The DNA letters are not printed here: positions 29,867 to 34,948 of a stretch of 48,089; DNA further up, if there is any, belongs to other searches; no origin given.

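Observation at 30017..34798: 1593-aa exported protein joining an M48 zinc-protease domain to an ABC1/UbiB-type atypical kinase domain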

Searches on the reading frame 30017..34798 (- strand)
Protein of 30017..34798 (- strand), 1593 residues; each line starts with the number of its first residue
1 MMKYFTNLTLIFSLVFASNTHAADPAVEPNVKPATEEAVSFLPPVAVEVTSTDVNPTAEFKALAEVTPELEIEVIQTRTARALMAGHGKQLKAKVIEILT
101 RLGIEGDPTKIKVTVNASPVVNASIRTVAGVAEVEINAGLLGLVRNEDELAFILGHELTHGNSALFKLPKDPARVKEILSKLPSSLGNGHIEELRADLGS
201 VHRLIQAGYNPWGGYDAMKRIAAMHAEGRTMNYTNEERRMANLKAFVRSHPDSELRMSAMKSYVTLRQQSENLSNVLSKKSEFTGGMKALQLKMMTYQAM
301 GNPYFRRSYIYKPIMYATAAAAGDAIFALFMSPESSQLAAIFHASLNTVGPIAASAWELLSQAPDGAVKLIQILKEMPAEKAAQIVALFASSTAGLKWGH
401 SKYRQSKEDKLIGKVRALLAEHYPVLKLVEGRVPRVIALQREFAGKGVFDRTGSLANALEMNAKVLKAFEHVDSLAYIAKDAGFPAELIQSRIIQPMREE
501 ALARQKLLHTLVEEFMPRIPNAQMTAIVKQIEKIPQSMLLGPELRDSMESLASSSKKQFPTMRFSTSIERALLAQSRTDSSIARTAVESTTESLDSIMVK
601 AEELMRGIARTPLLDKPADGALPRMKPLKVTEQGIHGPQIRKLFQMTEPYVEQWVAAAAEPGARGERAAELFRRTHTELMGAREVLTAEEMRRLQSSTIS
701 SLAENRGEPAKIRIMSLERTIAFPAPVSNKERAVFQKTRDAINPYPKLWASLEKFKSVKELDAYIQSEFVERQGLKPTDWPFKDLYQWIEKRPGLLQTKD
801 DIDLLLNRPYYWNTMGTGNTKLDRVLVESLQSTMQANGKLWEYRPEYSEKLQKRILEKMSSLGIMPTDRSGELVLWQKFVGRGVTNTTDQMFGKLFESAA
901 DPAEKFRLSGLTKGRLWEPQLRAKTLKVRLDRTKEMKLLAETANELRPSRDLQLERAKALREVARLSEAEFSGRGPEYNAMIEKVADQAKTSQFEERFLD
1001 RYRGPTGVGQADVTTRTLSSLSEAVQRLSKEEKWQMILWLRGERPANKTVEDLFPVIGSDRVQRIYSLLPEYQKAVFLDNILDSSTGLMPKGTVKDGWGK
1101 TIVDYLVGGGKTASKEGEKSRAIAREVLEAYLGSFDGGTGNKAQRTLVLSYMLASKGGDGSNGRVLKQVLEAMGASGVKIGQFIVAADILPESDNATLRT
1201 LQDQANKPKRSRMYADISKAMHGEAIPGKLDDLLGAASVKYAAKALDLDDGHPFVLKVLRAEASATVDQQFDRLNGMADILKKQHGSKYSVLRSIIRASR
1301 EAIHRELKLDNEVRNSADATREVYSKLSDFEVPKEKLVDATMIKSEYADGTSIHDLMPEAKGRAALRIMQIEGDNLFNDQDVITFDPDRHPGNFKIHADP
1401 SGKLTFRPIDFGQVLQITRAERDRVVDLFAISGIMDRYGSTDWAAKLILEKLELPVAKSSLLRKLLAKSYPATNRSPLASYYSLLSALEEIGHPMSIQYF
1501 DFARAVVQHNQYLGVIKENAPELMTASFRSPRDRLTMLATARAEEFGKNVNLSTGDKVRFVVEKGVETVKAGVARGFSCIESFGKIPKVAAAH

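Call 4: search_protein_families(library=pfam, proteins=[window:30017-34798:-], max_evalue=1)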
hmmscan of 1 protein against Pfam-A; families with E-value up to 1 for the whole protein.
window:30017-34798:- (1593 aa): 3 families
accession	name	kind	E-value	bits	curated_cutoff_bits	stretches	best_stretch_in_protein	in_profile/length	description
PF03109.22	ABC1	-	3.4e-13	49.7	22.9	1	1247-1429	50-229/244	ABC1 atypical kinase-like domain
PF01435.24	Peptidase_M48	-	6.5e-09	36.3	20.3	1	89-160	5-75/186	Peptidase family M48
PF01200.24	Ribosomal_S28e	-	0.2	12.1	25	1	90-119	3-32/64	Ribosomal protein S28e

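Call 5: search_protein_families(library=ncbifam, proteins=[window:30017-34798:-], max_evalue=1)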
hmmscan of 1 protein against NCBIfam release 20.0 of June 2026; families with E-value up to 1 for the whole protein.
window:30017-34798:- (1593 aa): 3 families
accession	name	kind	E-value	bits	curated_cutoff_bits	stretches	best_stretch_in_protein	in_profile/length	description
TIGR01982.1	UbiB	equivalog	7.4e-21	74.2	487.55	1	1154-1429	40-318/436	2-polyprenylphenol 6-hydroxylase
NF003404.0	PRK04750.1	equivalog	6.5e-14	51.4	667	1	1153-1422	42-319/529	ubiquinone biosynthesis regulatory protein kinase UbiB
NF003080.0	PRK04007.1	equivalog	0.057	13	95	1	90-116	10-36/74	30S ribosomal protein S28e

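Call 6: find_homologous_proteins(query=window:30017-34798:-)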
Query window:30017-34798:- (1593 aa): 3 proteins with E <= 0.001 among 8000 candidates.
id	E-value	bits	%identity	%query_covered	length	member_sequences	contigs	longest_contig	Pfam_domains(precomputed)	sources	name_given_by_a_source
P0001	0.0e+0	3524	100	100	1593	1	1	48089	PF01435.25,PF03109.23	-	-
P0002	0.0e+0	1360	46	95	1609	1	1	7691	PF01435.25,PF03109.23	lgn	-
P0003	1.6e-12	64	27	23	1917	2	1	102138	PF03109.23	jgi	-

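Call 10: find_encoding_contigs(protein=P0002, flank=10000)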
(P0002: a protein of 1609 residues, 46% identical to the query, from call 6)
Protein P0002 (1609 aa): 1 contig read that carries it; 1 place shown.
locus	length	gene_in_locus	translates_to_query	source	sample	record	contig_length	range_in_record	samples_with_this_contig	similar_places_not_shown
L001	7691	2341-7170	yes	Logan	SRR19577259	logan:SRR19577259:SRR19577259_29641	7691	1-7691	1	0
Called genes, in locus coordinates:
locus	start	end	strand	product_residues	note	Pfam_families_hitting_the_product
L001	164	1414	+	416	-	-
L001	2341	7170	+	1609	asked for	PF01435:Peptidase_M48, PF03109:ABC1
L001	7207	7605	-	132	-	PF06993:DUF1304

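Call 11: find_encoding_contigs(protein=P0003, flank=10000)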
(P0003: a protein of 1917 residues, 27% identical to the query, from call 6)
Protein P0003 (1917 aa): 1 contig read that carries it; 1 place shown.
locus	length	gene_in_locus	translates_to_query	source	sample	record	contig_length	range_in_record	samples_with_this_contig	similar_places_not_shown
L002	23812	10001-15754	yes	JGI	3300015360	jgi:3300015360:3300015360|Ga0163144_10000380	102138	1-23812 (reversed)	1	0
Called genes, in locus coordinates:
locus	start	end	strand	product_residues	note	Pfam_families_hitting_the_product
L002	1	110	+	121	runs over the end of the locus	-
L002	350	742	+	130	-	-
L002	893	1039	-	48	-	-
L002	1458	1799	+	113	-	-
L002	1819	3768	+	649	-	PF00005:ABC_tran, PF02463:SMC_N (faint), PF03193:RsgA_GTPase (faint), PF13175:AAA_15 (faint), PF13555:AAA_29 (faint), PF01926:MMR_HSR1 (faint), PF12848:ABC_tran_Xtn (weak), PF00005:ABC_tran, +2 more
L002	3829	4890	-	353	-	PF21016:RlmN_N, PF04055:Radical_SAM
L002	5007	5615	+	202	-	PF04542:Sigma70_r2, PF08281:Sigma70_r4_2, PF04545:Sigma70_r4 (weak)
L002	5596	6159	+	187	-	-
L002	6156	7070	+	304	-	-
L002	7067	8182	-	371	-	-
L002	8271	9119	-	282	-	-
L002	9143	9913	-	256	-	-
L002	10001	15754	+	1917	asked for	PF03109:ABC1 (faint)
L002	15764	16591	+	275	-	-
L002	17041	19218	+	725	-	-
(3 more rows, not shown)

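Call 14: find_related_loci(query=A1, collection=genome_contigs, flank=10000)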
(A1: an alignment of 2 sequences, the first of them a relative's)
Query A1 (1593 aa) in genome_contigs; peptide patterns used: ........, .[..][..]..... (x = any residue, [..] = any of these).
30 stretches matched a pattern; 1 encode a relative of the query (tblastn E <= 1e-3); 1 distinct loci.
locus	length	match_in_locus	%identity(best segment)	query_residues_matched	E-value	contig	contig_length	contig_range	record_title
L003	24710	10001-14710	42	40-1561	0e+0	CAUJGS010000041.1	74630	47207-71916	MAG: Bdellovibrionota bacterium isolate KLAP46 genome assembly, contig: KLAP46_468972, whole genome shotgun sequence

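Call 23: find_homologous_proteins(query=P0003)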
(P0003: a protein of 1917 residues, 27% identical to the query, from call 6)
Query P0003 (1917 aa): 6 proteins with E <= 0.001 among 8000 candidates.
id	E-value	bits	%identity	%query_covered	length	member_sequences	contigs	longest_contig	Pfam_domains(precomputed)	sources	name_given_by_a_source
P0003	0.0e+0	4300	100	100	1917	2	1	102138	PF03109.23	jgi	-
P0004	0.0e+0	3608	83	100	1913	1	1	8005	PF03109.23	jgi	jgi:predicted unusual protein kinase regulating ubiquinone biosynthesis (AarF/ABC1/UbiB family)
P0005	0.0e+0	3488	80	100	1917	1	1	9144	PF03109.23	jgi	jgi:predicted unusual protein kinase regulating ubiquinone biosynthesis (AarF/ABC1/UbiB family)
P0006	0.0e+0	2577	60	99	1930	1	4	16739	PF03109.23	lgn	-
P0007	1.3e-109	386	35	31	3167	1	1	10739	PF01435.25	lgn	-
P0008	1.7e-103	366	28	35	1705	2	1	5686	PF03109.23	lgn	-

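Call 26: search_protein_families(library=pfam, proteins=[P0002, P0003, P0006, P0008, L003:9863-14863:+], max_evalue=0.01)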
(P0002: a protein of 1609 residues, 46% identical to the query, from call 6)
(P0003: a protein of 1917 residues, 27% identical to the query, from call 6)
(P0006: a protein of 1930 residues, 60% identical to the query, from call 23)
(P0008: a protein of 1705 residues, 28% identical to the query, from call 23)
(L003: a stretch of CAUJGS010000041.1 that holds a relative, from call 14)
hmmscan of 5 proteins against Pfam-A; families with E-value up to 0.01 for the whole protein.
P0002 (1609 aa): 2 families
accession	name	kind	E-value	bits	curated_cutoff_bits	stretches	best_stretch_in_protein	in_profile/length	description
PF03109.22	ABC1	-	2.3e-14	53.5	22.9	1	1230-1434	40-239/244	ABC1 atypical kinase-like domain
PF01435.24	Peptidase_M48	-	5.5e-13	49.6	20.3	1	60-135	5-77/186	Peptidase family M48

P0003 (1917 aa): 1 family
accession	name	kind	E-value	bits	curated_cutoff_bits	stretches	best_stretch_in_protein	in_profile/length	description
PF03109.22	ABC1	-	8.5e-07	28.8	22.9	1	1307-1547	5-227/244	ABC1 atypical kinase-like domain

P0006 (1930 aa): 1 family
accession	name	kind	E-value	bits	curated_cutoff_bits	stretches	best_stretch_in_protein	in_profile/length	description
PF03109.22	ABC1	-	1e-07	31.8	22.9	1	1348-1553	35-219/244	ABC1 atypical kinase-like domain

P0008 (1705 aa): 1 family
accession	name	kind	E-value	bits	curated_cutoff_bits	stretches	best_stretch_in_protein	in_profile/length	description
PF03109.22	ABC1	-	8.9e-08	32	22.9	1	1348-1548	46-234/244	ABC1 atypical kinase-like domain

L003:9863-14863:+ (1666 aa): 4 families
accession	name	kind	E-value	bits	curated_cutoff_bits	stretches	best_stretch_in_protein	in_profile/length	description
PF01435.24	Peptidase_M48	-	1.4e-15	58.1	20.3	1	96-169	6-76/186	Peptidase family M48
PF03109.22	ABC1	-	4.6e-14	52.6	22.9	1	1280-1482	38-237/244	ABC1 atypical kinase-like domain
PF14309.11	DUF4378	-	0.0036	18.1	25.7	0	480-534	85-137/166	Domain of unknown function (DUF4378)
PF20923.2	COMMD9_HN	-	0.0086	16.8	27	0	1468-1512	2-45/75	COMMD9, helical N-terminal domain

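Call 30: find_homologous_proteins(query=A2, max_evalue=0.00001)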
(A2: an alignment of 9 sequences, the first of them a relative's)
Query A2 (9 sequences) (1593 aa, profile of the alignment): 3 proteins with E <= 0.00001 among 8000 candidates.
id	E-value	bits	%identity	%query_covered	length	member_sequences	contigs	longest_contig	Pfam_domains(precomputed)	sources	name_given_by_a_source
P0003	0.0e+0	2243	27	23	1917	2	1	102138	PF03109.23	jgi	-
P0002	0.0e+0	1727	46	95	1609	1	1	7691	PF01435.25,PF03109.23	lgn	-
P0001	0.0e+0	1695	100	100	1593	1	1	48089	PF01435.25,PF03109.23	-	-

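Call 67: search_protein_families(library=pfam, alignment_id=A5, max_evalue=0.001)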
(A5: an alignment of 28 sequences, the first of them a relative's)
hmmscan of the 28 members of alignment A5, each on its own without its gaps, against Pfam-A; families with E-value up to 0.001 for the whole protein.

A. member 1, P0001 (1593 aa): 2 families
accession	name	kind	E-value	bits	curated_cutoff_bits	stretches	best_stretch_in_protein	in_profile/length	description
PF03109.22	ABC1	-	3.4e-13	49.7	22.9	1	1247-1429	50-229/244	ABC1 atypical kinase-like domain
PF01435.24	Peptidase_M48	-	6.5e-09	36.3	20.3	1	89-160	5-75/186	Peptidase family M48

B. families by the number of members that match (of 28 scanned): 4 families
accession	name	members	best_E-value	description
PF01435.24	Peptidase_M48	23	8.1e-16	Peptidase family M48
PF03109.22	ABC1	16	2.5e-13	ABC1 atypical kinase-like domain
PF22564.2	HAAS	1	0.00024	HAAS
PF17830.6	STI1-HOP_DP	1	0.00049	STI1/HOP, DP domain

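Call 68: search_solved_structures(query=A5, max_evalue=1)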
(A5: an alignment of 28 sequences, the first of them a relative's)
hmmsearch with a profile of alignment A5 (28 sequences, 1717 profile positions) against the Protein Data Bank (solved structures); distinct sequences matched with E-value up to 1: 11.
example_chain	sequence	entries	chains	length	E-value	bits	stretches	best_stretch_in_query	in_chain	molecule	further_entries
3c37_A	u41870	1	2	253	7.1e-14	54.1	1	88-229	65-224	Peptidase, M48 family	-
6ait_A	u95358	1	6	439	9.1e-06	27.2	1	84-151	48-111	Beta-barrel assembly-enhancing protease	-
6sar_A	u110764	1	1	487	2.2e-05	25.9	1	84-151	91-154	Beta-barrel assembly-enhancing protease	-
28jl_F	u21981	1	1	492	2.9e-05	25.5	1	84-151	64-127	Beta-barrel assembly-enhancing protease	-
28jr_F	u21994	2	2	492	3.2e-05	25.4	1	84-151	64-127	Beta-barrel assembly-enhancing protease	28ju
28jq_F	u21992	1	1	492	9.4e-05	23.8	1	84-149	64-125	Beta-barrel assembly-enhancing protease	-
3cqb_A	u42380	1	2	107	0.0015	19.9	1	88-138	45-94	Probable protease htpX homolog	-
4tql_A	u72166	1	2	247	0.0032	18.8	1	407-639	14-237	Three helix bundle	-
9r1o_A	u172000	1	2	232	0.0069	17.7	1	354-539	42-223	sc-apCC-6-DPH-NR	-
4uos_A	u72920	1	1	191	0.031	15.5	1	421-595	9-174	DESIGNED HELICAL BUNDLE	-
8qae_A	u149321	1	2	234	0.18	13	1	378-600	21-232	sc-apCC-6-SLLA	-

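Call 73: find_related_loci(query=A5, collection=metagenome_contigs, flank=10000)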
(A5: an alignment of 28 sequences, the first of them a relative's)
Query A5 (1593 aa) in metagenome_contigs; peptide patterns used: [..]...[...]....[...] (x = any residue, [..] = any of these).
141 stretches matched a pattern; 23 encode a relative of the query (tblastn E <= 1e-3); 23 distinct loci.
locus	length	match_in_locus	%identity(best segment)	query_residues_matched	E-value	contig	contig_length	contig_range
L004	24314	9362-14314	30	1-1558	5e-102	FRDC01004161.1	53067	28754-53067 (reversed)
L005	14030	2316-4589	29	791-1548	1e-83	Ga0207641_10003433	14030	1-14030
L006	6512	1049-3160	28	789-1492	1e-76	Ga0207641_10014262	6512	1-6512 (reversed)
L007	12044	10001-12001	29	768-1439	5e-75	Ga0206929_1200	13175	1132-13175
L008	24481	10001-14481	29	110-1417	7e-18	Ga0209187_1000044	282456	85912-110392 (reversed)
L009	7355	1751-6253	26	105-1423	1e-16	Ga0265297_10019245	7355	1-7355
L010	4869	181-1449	25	1072-1489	6e-15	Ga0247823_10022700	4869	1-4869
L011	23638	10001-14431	27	89-1414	7e-15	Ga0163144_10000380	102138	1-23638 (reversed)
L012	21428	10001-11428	22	979-1444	2e-13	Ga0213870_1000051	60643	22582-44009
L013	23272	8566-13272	23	89-1434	2e-13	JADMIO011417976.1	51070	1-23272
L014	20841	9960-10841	28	1143-1418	8e-13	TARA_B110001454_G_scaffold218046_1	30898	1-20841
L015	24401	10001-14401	23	107-1417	2e-11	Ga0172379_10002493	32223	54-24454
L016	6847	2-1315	24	1142-1520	2e-10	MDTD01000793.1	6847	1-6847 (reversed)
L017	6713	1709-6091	30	107-1418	4e-10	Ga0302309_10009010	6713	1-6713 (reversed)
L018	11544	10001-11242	23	1144-1552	4e-10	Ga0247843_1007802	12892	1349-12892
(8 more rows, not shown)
